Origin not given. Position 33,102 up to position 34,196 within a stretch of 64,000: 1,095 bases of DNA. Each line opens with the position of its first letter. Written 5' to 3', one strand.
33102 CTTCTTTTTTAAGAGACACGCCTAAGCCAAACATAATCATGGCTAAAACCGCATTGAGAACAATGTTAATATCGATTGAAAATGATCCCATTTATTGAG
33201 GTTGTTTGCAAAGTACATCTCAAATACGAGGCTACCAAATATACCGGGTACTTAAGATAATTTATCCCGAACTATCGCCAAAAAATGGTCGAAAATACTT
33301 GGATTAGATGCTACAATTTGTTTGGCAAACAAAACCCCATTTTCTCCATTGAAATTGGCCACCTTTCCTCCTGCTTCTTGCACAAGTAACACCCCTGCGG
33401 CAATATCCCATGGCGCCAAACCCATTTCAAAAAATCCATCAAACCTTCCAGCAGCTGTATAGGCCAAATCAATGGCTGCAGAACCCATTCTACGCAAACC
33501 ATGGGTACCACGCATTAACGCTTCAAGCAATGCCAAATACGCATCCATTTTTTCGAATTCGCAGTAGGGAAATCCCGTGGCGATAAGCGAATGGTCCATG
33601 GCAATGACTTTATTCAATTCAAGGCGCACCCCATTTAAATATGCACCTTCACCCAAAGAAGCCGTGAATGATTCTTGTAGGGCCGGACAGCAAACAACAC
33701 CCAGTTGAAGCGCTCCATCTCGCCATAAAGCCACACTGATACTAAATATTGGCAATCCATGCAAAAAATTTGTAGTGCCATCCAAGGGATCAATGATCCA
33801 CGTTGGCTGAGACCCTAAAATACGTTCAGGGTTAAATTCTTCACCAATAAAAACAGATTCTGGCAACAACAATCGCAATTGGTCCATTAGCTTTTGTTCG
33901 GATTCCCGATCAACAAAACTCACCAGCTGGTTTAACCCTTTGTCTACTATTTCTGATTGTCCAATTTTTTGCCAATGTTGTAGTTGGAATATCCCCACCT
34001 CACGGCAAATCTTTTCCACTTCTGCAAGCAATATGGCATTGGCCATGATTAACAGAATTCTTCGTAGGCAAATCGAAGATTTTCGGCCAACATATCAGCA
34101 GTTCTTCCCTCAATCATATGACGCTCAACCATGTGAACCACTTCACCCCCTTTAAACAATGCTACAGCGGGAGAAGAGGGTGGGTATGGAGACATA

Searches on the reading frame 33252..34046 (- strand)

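Call 81: search_protein_families(library=pfam, proteins=[window:33252-34046:-], max_evalue=0.0001)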
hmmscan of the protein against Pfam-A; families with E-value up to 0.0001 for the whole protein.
window:33252-34046:- (264 aa): 1 family
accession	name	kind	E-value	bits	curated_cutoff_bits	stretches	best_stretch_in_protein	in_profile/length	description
PF00459.30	Inositol_P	-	4.2e-58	197.4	27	1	24-259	23-266/271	Inositol monophosphatase family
